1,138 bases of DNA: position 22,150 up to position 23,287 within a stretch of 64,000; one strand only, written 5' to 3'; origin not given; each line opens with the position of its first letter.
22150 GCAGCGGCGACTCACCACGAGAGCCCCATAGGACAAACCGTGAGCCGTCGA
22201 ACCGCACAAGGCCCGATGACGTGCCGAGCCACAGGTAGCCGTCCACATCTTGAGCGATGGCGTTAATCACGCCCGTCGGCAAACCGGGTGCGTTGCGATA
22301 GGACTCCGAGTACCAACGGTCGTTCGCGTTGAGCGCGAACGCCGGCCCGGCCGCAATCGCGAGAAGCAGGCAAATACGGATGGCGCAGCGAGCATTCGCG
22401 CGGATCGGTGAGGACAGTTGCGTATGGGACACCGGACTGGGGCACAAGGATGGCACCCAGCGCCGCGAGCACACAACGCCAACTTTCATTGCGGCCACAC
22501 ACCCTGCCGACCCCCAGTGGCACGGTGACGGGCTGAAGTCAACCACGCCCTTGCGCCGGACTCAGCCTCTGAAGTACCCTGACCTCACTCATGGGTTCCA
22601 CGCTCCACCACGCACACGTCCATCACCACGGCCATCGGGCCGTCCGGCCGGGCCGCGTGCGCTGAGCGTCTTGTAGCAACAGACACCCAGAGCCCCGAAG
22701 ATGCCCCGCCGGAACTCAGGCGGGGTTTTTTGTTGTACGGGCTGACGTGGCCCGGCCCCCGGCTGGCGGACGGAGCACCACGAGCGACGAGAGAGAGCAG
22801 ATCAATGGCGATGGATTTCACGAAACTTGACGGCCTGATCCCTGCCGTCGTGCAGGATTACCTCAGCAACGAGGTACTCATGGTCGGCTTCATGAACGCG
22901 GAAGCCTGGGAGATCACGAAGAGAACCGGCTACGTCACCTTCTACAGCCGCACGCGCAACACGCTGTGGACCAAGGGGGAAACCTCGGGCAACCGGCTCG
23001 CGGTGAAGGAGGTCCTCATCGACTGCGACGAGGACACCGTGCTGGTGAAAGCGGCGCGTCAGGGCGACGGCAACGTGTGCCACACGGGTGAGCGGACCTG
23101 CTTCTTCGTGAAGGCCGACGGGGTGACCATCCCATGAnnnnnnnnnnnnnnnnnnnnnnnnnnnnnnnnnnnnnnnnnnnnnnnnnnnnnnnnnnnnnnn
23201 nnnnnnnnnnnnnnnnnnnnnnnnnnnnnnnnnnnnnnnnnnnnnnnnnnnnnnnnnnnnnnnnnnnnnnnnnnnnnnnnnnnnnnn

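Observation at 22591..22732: Candidate histidine leader peptide plus terminator upstream of an 8-gene his operon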

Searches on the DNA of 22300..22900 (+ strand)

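Call 3: search_rna_families(source=window, start=22300, end=22900, threshold=evalue, max_evalue=10, show_alignments=3)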
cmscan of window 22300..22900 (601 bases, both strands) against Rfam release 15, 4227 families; matches with E-value up to 10: 3.
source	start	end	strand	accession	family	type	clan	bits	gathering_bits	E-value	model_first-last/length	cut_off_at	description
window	22674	22734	+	RF02399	NsiR1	Gene; sRNA;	-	16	39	1.8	1-60/60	no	Nitrogen stress-induced RNA 1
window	22591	22733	+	RF02868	ncS037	Gene; sRNA;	-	15.5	112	4.6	1-152/152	no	Burkholderia sRNA 37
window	22597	22733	+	RF02837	anti-hemB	Gene; sRNA;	-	13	49.5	3.1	1-81/81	no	Burkholderia RNA 7 (anti-hemB)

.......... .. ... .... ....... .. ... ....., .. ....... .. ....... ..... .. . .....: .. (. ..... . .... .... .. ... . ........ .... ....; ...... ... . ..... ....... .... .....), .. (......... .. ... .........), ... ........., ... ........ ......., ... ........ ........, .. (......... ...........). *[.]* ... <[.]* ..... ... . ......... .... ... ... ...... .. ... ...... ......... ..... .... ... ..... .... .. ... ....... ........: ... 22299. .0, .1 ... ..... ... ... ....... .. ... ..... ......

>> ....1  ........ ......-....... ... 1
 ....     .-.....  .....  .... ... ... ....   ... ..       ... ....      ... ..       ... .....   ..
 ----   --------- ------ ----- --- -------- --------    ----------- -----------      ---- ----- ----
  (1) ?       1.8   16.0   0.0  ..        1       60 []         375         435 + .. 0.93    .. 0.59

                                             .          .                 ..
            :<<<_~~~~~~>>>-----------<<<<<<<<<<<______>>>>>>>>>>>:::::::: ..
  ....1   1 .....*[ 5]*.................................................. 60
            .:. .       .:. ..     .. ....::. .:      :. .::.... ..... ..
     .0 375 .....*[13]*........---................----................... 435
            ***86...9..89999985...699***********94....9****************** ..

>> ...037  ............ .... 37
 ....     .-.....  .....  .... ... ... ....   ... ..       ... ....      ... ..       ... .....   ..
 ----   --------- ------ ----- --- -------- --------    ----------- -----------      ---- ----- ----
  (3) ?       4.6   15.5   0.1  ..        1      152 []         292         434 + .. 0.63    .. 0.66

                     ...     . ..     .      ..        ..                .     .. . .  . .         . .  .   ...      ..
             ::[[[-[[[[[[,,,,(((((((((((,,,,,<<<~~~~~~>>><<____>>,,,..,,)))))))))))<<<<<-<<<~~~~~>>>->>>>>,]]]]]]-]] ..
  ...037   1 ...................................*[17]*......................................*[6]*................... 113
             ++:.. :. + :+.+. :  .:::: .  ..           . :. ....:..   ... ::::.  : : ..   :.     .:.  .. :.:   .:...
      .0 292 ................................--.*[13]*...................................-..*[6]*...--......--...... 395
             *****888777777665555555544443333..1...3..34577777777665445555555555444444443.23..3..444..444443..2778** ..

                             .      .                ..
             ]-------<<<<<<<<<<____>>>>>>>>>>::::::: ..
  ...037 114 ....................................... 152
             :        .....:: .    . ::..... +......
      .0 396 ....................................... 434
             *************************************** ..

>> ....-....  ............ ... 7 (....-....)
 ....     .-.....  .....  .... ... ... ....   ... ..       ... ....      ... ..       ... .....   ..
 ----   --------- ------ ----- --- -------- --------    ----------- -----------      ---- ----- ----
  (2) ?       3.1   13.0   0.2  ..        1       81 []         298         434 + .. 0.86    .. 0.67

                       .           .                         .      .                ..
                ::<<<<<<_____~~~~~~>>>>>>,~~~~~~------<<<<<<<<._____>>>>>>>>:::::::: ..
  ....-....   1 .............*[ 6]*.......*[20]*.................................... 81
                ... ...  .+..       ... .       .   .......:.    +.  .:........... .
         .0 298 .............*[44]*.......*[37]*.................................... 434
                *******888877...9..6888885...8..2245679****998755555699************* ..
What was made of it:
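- On Rfam RF00514 His_leader (enterobacterial hisL): cmscan of 22300-22900 at E up to 10 lists no His_leader hit (call 3).
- Rfam gives only terminator-driven noise (call 3).
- Tried and rejected: Hits at this locus (NsiR1, ncS037, anti-hemB; E above 1) are driven only by the terminator and were dismissed (call 3).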

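Call 48: build_rna_model(alignment_id=A1, structure=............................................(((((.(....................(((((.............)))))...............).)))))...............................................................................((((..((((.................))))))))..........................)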
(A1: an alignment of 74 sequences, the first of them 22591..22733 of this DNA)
Model R1 built from alignment A1 (74 sequences, 256 columns); structure: as given.
model positions 139; base pairs 19; branch points 1; effective number of sequences 9.62; information 0.59 bits per position. Calibrated on 0.2 Mb of random sequence (short: E-values are rough).
structure used (alignment columns):
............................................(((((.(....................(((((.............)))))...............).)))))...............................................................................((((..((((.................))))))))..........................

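Call 49: search_with_rna_model(model_id=R1, source=window, max_evalue=1)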
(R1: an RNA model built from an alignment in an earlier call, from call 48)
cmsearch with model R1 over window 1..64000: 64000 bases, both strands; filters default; matches with E-value up to 1: 6.
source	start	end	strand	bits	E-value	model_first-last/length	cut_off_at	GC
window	22591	22734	+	95.3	8.7e-25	1-139/139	no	0.66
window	6494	6642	+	18.4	0.0018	1-139/139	no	0.62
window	22704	22725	-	14.5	0.021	110-130/139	no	0.82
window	50707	50835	-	12.5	0.075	1-139/139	no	0.71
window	4840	4946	+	9.9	0.38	1-139/139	no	0.64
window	4919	5017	-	9.4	0.55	1-139/139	no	0.66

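Call 59: search_with_rna_model(model_id=R1, sources=[L089, L097, L104, L115, L117, L119, L122, L123, L136, L143, L145, L149, L150, L151, L156, L157, L158, L160, L081, L082, L083, L085, L090, L094, L095, L098, L099, L100, L103, L105, L107, L114, L116, L120, L125, L126, L129, L130, L133, L141, L142, L155], max_evalue=0.01)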
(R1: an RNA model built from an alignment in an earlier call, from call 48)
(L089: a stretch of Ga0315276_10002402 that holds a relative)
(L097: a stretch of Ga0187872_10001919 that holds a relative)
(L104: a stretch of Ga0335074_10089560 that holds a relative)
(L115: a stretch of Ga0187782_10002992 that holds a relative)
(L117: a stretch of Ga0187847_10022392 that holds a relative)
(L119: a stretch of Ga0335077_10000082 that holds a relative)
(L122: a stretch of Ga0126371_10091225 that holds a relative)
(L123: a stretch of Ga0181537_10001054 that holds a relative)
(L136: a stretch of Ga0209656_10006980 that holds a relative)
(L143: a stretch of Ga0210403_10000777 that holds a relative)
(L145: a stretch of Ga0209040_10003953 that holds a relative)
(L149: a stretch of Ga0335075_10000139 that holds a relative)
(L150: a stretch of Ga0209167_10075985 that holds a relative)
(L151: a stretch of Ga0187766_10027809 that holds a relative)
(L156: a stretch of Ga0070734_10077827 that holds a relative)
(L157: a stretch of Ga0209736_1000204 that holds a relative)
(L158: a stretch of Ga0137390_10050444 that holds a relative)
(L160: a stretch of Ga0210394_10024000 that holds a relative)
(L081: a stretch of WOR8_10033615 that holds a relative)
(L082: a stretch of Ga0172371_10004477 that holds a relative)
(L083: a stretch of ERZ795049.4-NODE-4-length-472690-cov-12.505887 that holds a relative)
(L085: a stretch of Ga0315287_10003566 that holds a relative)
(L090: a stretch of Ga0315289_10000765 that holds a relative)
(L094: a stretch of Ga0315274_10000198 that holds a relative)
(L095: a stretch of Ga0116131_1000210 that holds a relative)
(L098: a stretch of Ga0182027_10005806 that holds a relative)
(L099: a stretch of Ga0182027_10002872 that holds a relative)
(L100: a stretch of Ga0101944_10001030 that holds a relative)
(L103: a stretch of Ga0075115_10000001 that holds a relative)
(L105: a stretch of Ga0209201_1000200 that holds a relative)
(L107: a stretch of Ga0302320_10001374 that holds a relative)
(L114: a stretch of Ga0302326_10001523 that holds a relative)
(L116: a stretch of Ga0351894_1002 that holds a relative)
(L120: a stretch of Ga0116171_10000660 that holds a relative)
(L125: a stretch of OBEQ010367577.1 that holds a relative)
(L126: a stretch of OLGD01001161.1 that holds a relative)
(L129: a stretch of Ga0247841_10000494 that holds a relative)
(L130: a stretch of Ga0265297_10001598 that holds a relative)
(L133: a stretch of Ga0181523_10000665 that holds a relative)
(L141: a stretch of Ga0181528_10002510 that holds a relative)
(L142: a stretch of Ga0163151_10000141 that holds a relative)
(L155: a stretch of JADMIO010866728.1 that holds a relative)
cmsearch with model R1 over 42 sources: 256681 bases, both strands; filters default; matches with E-value up to 0.01: 17.
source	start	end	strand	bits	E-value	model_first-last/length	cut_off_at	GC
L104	867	997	+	46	1.6e-10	1-139/139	no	0.63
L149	2462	2591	+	43.4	8.2e-10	1-139/139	no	0.65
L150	19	151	+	38.6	1.8e-08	1-139/139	no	0.6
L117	947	1083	+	38.6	1.8e-08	1-139/139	no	0.61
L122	1105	1232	+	36.7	5.9e-08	1-139/139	no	0.64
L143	2444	2576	+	36.6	6.2e-08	1-139/139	no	0.57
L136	939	1081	+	36.1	8.9e-08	1-139/139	no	0.57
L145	2383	2525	+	36.1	8.9e-08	1-139/139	no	0.57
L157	2441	2573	+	35.7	1.2e-07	1-139/139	no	0.59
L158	1699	1840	+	35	1.7e-07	1-139/139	no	0.61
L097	2448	2575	+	34.9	1.9e-07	1-139/139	no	0.61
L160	109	237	+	34.2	3e-07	1-139/139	no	0.62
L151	764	892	+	32.6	8.2e-07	1-139/139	no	0.6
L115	2477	2605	+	32.5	8.8e-07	1-139/139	no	0.62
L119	2451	2577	+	31.8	1.3e-06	1-139/139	no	0.63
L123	2382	2519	+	26.1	5.1e-05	1-139/139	no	0.57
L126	6159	6245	-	20.2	0.0022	1-139/139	no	0.62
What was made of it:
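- It also finds 16 of 18 hisI-hisG loci of a second clade that was not used to build the model (call 59).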

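Call 61: search_with_rna_model(model_id=R1, sources=[window, L001, L002, L003, L004, L005, L006, L007, L008, L009, L010, L011, L012, L013, L014, L015, L016, L017, L018, L019, L020, L021, L022, L023, L024, L025, L026, L027, L028, L029, L030, L031, L032, L033, L034, L035, L036, L037, L038, L039, L040, L041, L042, L043, L044, L045, L046, L047, L048, L049, L050, L051, L052, L053, L054, L055, L056, L057, L058, L059, L060, L061, L062, L063, L064, L065, L066, L067, L068, L069, L070, L071, L072, L073, L074, L075, L076, L077, L078, L079, L080, L097, L104, L115, L117, L119, L122, L123, L136, L143, L149, L150, L151, L157, L158, L160], max_evalue=0.0001, make_alignment=true)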
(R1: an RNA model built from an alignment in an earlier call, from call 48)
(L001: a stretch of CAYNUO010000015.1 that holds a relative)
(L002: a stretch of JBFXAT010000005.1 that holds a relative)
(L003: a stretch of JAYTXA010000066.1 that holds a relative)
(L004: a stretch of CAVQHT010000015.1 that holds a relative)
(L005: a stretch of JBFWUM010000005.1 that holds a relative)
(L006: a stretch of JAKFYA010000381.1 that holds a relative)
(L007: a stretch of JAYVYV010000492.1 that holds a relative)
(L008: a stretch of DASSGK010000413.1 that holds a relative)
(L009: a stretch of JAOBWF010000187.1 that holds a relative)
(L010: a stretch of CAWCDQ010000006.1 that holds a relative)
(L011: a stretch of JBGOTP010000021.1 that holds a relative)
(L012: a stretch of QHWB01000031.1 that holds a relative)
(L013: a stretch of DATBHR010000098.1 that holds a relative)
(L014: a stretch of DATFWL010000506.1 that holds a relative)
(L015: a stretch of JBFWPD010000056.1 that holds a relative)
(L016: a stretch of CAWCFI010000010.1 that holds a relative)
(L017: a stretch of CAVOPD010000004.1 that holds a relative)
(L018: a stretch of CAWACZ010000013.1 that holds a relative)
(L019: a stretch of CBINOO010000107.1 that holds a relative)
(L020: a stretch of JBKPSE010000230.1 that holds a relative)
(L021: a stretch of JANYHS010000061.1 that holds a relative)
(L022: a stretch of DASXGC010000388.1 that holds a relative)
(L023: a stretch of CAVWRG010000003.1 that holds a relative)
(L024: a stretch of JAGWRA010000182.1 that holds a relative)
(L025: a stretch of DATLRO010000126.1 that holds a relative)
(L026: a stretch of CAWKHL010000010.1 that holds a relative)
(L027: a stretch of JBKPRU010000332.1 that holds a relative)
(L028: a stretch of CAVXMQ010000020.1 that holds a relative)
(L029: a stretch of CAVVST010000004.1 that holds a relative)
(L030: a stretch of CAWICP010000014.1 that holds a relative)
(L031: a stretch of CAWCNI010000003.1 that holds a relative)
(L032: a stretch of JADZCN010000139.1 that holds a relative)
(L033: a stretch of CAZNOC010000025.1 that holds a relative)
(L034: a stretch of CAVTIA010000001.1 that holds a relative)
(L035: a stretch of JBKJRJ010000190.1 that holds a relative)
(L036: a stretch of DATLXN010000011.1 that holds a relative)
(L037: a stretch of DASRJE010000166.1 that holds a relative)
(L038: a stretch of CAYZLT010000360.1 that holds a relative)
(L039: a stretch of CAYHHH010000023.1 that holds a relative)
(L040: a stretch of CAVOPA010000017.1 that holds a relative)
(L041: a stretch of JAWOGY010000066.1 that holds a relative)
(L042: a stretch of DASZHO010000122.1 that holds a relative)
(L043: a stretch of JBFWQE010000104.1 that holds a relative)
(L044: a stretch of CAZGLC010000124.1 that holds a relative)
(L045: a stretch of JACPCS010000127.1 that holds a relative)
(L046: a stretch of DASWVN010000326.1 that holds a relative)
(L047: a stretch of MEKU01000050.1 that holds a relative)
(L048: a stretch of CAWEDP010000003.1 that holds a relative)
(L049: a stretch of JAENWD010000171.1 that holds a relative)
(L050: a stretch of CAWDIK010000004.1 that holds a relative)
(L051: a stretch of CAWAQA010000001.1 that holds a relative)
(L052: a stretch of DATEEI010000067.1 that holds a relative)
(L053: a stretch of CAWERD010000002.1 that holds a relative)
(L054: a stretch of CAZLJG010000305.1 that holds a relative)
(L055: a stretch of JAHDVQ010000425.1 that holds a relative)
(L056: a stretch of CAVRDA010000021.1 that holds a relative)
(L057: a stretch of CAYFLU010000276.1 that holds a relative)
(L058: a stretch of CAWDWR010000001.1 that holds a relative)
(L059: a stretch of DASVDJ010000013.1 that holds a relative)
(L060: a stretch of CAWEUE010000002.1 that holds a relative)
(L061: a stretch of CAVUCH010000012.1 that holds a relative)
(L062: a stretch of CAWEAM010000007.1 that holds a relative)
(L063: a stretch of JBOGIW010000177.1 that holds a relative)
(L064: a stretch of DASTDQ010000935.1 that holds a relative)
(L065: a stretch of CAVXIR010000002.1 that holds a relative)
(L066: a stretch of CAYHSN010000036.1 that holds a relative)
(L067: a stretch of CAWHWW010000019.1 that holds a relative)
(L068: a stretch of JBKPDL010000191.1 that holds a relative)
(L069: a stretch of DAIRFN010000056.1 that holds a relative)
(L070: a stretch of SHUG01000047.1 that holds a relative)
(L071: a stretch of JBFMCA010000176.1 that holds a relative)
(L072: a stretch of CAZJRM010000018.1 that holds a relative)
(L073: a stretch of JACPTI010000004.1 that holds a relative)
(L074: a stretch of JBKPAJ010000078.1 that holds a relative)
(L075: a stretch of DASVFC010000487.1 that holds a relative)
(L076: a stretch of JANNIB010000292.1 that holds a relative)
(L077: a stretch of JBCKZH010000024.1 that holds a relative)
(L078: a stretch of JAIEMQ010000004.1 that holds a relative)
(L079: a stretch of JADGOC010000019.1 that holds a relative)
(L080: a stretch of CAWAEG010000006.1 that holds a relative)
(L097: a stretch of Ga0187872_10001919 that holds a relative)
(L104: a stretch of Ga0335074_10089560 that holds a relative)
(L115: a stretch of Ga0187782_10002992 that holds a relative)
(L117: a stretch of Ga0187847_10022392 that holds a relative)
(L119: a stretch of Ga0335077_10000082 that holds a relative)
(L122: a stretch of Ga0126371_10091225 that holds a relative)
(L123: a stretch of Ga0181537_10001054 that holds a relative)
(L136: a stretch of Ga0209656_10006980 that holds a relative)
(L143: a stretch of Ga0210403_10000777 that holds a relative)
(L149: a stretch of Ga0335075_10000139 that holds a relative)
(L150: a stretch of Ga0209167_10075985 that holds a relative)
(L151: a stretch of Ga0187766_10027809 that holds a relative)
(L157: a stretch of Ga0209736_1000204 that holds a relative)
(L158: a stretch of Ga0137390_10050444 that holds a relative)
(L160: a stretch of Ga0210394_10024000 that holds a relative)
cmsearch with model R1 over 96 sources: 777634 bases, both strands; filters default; matches with E-value up to 0.0001: 97.
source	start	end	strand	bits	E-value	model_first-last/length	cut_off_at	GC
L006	1899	2040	+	109.4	1.4e-27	1-139/139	no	0.65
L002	3424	3558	+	104.9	2.3e-26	1-139/139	no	0.64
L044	3500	3646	+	103.1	7.5e-26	1-139/139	no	0.63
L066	1508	1656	+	101.8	1.8e-25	1-139/139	no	0.65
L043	3435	3584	+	101.4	2.2e-25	1-139/139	no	0.61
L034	3447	3593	+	100.8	3.3e-25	1-139/139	no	0.63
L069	3418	3566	+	100.7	3.5e-25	1-139/139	no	0.62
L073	3392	3535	+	100.3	4.5e-25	1-139/139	no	0.67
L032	3383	3532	+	100.2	4.8e-25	1-139/139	no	0.61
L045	3498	3641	+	98.7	1.2e-24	1-139/139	no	0.67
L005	3472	3624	+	98.4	1.5e-24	1-139/139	no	0.67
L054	1916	2049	+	96.8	4e-24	1-139/139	no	0.57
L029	3483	3628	+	96.4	5.5e-24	1-139/139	no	0.64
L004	3432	3572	+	95.5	9.7e-24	1-139/139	no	0.62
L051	3490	3637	+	95.3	1.1e-23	1-139/139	no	0.66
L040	3457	3591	+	95.3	1.1e-23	1-139/139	no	0.67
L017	3304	3437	+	95.3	1.1e-23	1-139/139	no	0.6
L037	3506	3656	+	95.1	1.2e-23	1-139/139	no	0.63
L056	3508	3659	+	94.6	1.7e-23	1-139/139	no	0.62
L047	3428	3571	+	92.2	7.7e-23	1-139/139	no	0.64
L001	3455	3595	+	91.4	1.3e-22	1-139/139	no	0.63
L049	3374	3527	+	91.1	1.6e-22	1-139/139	no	0.62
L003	3462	3596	+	90.9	1.7e-22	1-139/139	no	0.62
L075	2636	2771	+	90.9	1.8e-22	1-139/139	no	0.59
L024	3352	3495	+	90.4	2.5e-22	1-139/139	no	0.66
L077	3460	3603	+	90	3.1e-22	1-139/139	no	0.58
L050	3352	3484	+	89.4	4.6e-22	1-139/139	no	0.64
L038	1376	1508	+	89.2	5.3e-22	1-139/139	no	0.56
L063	3037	3196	+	89.1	5.7e-22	1-139/139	no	0.7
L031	3497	3652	+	87.8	1.2e-21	1-139/139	no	0.62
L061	3544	3674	+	87.4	1.6e-21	1-139/139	no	0.63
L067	3490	3629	+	87.1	2e-21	1-139/139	no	0.58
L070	3532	3671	+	86.9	2.3e-21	1-139/139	no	0.61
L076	3450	3593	+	86.8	2.3e-21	1-139/139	no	0.62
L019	3497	3630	+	86.2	3.5e-21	1-139/139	no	0.63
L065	3462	3603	+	85.6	5.2e-21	1-139/139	no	0.63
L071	1020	1153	+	84.3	1.2e-20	1-139/139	no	0.65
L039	3518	3650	+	84.3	1.2e-20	1-139/139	no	0.63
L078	3497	3635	+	84.1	1.4e-20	1-139/139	no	0.57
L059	3490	3637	+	84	1.5e-20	1-139/139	no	0.68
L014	3540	3689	+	83.8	1.6e-20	1-139/139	no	0.64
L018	3467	3594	+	82.3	4.3e-20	1-139/139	no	0.58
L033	1304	1445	+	82.3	4.3e-20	1-139/139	no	0.67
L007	3524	3676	+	81.6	6.6e-20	1-139/139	no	0.61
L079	3482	3619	+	81.2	8.4e-20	1-139/139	no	0.65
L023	3429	3564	+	80.8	1.1e-19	1-139/139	no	0.62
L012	3502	3646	+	80.5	1.3e-19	1-139/139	no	0.69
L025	3328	3485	+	80.1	1.7e-19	1-139/139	no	0.65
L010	3521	3665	+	80.1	1.7e-19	1-139/139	no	0.59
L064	1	125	+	79.4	2.6e-19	25-139/139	5'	0.66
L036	3543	3673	+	78.5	4.7e-19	1-139/139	no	0.58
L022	44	191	+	78.1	6.1e-19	1-139/139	no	0.63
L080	3449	3578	+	77.7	7.9e-19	1-139/139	no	0.65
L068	3359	3486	+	77.7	8e-19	1-139/139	no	0.56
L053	2692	2823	+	77.6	8.5e-19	1-139/139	no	0.66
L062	3503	3639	+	77.3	1e-18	1-139/139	no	0.63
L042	3484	3618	+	76.2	2e-18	1-139/139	no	0.64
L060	3407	3536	+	74.9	4.7e-18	1-139/139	no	0.68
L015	3331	3467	+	73.8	9.4e-18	1-139/139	no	0.61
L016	3528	3681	+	73.7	1e-17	1-139/139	no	0.58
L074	3334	3466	+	73.1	1.5e-17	1-139/139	no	0.58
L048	3539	3663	+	73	1.6e-17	1-139/139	no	0.62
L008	3458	3603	+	72.9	1.7e-17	1-139/139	no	0.59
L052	3495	3631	+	72.6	2.1e-17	1-139/139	no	0.6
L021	3533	3681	+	72.5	2.1e-17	1-139/139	no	0.62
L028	3385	3521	+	72.1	2.8e-17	1-139/139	no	0.6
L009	627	777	+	71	5.6e-17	1-139/139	no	0.6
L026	3131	3260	+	69.6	1.4e-16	1-139/139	no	0.61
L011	3491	3630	+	67.6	5e-16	1-139/139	no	0.61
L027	3332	3465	+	66.9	7.8e-16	1-139/139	no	0.66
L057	2050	2178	+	66.8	8.3e-16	1-139/139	no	0.57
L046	3483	3624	+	65.1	2.5e-15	1-139/139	no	0.59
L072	3308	3452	+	61.5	2.4e-14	1-139/139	no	0.6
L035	207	337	+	60.7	4.2e-14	1-139/139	no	0.62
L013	3549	3690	+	59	1.2e-13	1-139/139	no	0.63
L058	3442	3541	+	46.9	2.7e-10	1-139/139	no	0.67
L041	116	251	+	46.5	3.5e-10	1-139/139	no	0.67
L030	3445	3580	+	46.5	3.5e-10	1-139/139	no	0.67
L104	867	997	+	46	4.7e-10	1-139/139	no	0.63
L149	2462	2591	+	43.4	2.5e-09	1-139/139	no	0.65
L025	3447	3578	-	39.8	2.5e-08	1-139/139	no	0.72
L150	19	151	+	38.6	5.4e-08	1-139/139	no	0.6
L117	947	1083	+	38.6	5.5e-08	1-139/139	no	0.61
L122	1105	1232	+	36.7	1.8e-07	1-139/139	no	0.64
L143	2444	2576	+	36.6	1.9e-07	1-139/139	no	0.57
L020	1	102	+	36.2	2.5e-07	36-139/139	5'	0.6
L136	939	1081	+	36.1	2.7e-07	1-139/139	no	0.57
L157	2441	2573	+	35.7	3.5e-07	1-139/139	no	0.59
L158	1699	1840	+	35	5.2e-07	1-139/139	no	0.61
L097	2448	2575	+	34.9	5.6e-07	1-139/139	no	0.61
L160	109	237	+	34.2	9.1e-07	1-139/139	no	0.62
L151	764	892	+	32.6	2.5e-06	1-139/139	no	0.6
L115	2477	2605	+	32.5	2.7e-06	1-139/139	no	0.62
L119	2451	2577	+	31.8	4e-06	1-139/139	no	0.63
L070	3636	3785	-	28.5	3.4e-05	1-139/139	no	0.57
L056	3628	3728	-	28.3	3.8e-05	21-132/139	no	0.64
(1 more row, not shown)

Alignment A2: 97 matches aligned to the model, 254 columns, each read 5' to 3' on its own strand. Consensus structure (alignment columns), stored with it:
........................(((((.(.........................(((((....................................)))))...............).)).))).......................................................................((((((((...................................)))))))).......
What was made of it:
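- The CM hits 79/80 Vicinamibacterales loci and 16/18 independent second-clade loci (calls 59, 61).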

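Call 71: search_with_rna_model(model_id=R1, sources=[L161, L162, L163], max_evalue=0.01)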
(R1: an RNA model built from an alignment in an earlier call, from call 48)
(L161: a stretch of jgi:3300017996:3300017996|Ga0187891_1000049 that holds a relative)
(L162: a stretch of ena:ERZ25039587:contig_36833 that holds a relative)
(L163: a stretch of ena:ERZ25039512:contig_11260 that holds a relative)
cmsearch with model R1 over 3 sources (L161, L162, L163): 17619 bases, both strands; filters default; matches with E-value up to 0.01: 3.
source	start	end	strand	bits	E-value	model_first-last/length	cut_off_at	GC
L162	1971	2101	+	39.9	5.4e-10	1-139/139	no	0.66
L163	1947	2077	+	39.9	5.4e-10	1-139/139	no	0.66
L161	1947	2077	+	39.2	8e-10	1-139/139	no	0.65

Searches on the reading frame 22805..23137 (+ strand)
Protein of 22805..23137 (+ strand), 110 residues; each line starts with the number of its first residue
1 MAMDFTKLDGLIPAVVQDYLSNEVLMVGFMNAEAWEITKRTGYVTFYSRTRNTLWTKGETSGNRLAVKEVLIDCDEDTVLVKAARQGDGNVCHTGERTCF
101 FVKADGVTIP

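Call 6: search_protein_families(library=ncbifam, proteins=[window:22805-23137:+])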
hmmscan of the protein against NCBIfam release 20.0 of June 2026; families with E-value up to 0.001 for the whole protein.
window:22805-23137:+ (110 aa): 2 families
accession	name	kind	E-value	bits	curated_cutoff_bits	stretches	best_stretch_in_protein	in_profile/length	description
NF002747.0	PRK02759.1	equivalog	1.1e-41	142.8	187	1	2-102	9-107/208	bifunctional phosphoribosyl-AMP cyclohydrolase/phosphoribosyl-ATP diphosphatase HisIE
NF000768.0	PRK00051.1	equivalog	1.3e-39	134.8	126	1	4-105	17-115/131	phosphoribosyl-AMP cyclohydrolase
